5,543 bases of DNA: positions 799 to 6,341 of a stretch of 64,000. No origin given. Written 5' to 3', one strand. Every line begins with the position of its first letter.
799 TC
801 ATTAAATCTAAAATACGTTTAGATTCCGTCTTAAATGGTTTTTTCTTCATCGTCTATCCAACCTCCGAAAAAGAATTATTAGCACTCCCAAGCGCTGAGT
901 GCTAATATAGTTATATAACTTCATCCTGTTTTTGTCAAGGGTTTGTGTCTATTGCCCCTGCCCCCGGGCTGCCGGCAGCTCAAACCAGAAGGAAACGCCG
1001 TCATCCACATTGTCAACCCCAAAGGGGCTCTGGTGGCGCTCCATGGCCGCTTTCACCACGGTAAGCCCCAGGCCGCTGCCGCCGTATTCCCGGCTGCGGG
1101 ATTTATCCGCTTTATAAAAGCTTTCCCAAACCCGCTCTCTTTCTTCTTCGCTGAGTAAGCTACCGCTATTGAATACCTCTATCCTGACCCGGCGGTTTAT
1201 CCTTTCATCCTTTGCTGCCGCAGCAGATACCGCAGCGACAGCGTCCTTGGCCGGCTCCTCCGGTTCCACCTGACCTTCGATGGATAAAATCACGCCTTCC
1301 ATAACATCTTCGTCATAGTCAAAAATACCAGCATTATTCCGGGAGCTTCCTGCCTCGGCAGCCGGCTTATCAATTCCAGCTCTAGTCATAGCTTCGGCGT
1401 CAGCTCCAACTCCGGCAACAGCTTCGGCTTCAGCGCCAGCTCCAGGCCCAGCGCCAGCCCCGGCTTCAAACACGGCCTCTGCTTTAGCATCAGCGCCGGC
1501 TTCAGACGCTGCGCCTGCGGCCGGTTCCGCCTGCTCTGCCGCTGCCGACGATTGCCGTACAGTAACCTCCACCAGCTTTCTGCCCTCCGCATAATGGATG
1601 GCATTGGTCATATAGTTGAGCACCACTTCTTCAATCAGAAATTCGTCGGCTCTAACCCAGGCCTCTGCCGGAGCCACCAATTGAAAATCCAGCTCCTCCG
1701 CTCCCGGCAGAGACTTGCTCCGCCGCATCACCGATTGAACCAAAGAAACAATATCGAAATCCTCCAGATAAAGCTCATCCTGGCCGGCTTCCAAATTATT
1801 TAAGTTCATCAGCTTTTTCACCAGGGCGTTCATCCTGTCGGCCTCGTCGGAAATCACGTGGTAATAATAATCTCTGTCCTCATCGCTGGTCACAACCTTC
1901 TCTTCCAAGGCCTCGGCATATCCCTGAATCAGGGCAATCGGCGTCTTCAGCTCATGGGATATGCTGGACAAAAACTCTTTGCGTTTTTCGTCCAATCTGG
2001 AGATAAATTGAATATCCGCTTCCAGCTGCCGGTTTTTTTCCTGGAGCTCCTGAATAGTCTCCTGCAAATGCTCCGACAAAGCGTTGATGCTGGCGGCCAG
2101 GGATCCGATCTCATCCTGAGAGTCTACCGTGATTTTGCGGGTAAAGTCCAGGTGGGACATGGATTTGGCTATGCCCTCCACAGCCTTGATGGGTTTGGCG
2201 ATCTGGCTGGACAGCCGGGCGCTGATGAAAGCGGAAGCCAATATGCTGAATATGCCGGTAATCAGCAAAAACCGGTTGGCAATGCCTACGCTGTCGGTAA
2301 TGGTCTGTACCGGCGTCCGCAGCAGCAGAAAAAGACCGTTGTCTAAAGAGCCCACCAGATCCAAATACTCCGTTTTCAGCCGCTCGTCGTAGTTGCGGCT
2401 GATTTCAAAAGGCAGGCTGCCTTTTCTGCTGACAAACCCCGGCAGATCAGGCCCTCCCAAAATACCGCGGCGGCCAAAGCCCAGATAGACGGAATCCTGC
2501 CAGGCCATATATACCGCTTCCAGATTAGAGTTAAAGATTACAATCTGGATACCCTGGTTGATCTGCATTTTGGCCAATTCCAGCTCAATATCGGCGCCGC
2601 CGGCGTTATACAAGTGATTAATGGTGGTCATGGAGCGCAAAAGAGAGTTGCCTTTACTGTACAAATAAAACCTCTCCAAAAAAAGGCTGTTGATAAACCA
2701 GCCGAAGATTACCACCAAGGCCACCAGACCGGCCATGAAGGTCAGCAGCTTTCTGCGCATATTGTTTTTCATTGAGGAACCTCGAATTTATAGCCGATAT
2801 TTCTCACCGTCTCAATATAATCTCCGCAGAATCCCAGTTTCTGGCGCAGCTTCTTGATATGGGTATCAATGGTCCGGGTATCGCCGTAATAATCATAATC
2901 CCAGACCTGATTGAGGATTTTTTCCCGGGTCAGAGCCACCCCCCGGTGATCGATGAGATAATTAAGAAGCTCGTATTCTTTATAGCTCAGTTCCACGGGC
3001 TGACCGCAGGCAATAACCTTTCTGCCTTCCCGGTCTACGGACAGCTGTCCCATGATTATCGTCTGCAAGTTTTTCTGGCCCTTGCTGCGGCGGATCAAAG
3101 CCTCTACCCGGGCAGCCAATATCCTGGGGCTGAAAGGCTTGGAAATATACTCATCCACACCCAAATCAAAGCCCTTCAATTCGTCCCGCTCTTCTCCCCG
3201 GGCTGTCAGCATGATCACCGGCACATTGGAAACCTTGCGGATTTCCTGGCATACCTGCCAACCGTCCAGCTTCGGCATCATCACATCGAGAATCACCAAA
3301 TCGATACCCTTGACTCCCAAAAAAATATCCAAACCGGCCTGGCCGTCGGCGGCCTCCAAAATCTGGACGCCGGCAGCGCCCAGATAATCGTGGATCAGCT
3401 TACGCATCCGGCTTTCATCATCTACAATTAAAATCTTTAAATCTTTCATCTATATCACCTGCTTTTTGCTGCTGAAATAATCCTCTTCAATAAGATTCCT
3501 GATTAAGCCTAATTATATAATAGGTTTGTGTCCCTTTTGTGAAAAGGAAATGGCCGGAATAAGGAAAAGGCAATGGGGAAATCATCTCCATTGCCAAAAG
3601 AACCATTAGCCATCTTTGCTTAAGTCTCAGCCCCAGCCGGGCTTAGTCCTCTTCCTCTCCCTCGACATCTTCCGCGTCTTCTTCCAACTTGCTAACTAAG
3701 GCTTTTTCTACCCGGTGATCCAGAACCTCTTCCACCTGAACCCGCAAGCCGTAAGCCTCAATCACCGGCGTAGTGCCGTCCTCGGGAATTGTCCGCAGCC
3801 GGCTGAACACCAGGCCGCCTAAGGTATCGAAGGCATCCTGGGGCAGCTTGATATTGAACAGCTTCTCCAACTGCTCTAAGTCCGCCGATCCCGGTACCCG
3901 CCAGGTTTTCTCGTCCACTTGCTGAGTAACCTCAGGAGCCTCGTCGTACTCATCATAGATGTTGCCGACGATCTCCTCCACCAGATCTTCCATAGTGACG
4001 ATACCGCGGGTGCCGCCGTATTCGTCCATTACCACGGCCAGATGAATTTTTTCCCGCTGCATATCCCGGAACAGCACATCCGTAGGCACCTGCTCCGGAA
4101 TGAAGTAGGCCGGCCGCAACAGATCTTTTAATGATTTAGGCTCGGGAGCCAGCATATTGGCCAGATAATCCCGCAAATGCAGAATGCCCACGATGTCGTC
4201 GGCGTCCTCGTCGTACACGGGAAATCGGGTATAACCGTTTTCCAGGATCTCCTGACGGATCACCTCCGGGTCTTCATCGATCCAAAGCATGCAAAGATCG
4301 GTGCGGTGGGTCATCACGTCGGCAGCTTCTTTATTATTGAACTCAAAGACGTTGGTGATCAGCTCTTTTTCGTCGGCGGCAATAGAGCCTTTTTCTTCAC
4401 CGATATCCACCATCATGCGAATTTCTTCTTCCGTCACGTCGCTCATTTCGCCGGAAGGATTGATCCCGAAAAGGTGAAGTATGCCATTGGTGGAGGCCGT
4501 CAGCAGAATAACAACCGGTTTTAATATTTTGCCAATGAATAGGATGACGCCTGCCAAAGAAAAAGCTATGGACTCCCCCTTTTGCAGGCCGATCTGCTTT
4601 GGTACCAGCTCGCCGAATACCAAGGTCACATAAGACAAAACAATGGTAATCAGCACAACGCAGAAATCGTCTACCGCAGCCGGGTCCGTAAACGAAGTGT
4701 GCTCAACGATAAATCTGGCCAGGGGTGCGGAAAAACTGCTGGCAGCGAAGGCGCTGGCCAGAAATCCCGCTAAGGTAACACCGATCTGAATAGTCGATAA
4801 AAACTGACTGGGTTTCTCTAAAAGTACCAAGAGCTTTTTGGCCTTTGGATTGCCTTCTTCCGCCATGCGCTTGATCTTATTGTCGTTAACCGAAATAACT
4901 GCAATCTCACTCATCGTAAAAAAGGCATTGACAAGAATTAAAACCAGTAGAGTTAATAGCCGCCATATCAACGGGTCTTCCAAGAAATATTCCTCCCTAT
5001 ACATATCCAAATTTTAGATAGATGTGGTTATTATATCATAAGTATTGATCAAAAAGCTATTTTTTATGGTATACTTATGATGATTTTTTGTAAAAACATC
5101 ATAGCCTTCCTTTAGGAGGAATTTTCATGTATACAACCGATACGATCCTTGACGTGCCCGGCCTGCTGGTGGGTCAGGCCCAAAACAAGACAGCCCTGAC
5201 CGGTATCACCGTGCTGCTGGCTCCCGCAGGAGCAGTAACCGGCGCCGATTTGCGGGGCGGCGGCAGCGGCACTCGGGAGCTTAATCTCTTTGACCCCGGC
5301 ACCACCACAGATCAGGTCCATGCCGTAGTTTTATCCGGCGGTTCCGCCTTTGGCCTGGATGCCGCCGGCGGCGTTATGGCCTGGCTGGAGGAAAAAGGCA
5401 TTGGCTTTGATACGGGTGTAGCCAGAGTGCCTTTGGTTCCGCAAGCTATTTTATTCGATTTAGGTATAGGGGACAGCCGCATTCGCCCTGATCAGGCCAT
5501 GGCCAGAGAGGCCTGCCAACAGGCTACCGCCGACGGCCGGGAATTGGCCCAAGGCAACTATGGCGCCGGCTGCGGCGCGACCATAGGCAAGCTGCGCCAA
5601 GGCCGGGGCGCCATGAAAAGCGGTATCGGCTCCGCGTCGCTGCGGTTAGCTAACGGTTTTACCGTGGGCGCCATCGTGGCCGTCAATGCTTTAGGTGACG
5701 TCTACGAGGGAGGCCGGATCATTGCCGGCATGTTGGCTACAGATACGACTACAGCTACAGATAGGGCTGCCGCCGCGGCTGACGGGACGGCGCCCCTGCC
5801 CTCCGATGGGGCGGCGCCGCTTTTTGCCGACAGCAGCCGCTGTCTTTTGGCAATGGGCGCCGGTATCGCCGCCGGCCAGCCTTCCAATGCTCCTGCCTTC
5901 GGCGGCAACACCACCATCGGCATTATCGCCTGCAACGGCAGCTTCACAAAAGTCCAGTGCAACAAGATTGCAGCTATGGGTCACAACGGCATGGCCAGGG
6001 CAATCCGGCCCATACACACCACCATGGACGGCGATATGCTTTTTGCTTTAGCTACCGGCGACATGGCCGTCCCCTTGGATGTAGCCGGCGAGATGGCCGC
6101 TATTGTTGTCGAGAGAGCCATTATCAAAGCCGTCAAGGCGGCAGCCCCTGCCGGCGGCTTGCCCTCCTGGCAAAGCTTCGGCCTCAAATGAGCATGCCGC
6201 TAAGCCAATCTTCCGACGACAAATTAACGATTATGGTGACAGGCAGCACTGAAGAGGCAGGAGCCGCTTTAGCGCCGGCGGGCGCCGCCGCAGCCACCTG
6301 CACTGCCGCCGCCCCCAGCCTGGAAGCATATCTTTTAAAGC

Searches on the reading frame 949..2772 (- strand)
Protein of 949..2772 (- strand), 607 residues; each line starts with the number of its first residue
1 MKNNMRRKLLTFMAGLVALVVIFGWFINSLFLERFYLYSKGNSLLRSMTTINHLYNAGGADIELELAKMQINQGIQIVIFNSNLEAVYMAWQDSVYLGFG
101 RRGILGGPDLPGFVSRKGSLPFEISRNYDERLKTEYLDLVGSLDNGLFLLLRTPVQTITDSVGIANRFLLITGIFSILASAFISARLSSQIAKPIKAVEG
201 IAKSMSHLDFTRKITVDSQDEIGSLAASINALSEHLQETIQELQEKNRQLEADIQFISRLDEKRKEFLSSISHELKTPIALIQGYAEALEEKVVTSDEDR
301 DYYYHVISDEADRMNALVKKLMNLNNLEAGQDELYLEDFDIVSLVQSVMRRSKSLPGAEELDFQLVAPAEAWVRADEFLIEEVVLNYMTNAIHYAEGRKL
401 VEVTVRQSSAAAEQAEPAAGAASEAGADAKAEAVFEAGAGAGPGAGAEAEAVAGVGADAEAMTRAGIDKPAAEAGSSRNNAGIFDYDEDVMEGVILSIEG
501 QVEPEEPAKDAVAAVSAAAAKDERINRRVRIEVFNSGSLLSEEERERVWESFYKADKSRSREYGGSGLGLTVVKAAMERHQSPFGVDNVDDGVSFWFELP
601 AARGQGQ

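Call 59: search_protein_families(library=pfam, max_evalue=1e-8, proteins=[window:949-2772:-])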
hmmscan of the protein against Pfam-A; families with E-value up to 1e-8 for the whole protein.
window:949-2772:- (607 aa): 3 families
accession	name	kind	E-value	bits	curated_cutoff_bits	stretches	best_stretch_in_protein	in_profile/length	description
PF00512.31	HisKA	-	4.5e-17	62.3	26.9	1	264-330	2-66/66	His Kinase A (phospho-acceptor) domain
PF02518.31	HATPase_c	-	1.7e-13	51.4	26.4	1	526-602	35-110/111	Histidine kinase-, DNA gyrase B-, and HSP90-like ATPase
PF00672.30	HAMP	-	4.4e-10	40.2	25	1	187-238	2-53/53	HAMP domain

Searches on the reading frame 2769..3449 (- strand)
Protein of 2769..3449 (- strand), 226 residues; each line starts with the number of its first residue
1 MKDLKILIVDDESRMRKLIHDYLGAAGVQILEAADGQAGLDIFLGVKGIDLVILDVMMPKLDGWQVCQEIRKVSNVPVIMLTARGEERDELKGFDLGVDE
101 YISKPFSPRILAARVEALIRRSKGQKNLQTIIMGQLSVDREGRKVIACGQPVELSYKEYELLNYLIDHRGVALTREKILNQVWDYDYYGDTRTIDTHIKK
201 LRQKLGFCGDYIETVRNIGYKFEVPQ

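Call 59: search_protein_families(library=pfam, max_evalue=1e-8, proteins=[window:2769-3449:-])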
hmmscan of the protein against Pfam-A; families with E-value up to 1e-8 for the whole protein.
window:2769-3449:- (226 aa): 2 families
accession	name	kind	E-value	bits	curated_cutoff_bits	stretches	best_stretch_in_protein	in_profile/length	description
PF00072.30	Response_reg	-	2.3e-27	95.8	30.2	1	6-115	1-110/111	Response regulator receiver domain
PF00486.34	Trans_reg_C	-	1.5e-26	92.7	26.2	1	149-222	1-77/77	Transcriptional regulatory protein, C terminal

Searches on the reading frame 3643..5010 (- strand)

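Call 59: search_protein_families(library=pfam, max_evalue=1e-8, proteins=[window:3643-5010:-])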
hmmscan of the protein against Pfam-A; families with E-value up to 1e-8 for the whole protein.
window:3643-5010:- (455 aa): 3 families
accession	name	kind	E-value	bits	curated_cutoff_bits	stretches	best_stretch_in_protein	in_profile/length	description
PF01595.25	CNNM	-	6.9e-50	169.7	28.4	1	21-214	3-181/181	Cyclin M transmembrane N-terminal domain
PF03471.22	CorC_HlyC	-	2.6e-19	69.4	27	1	364-442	2-80/81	Transporter associated domain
PF00571.33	CBS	-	2.2e-14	54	24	0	299-348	7-56/57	CBS domain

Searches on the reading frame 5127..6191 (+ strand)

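Call 59: search_protein_families(library=pfam, max_evalue=1e-8, proteins=[window:5127-6191:+])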
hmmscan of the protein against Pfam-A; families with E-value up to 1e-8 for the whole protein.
window:5127-6191:+ (354 aa): 1 family
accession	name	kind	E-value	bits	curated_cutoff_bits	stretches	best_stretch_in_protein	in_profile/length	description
PF03576.19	Peptidase_S58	-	6.4e-39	134.7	23.9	1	6-344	2-301/307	Peptidase family S58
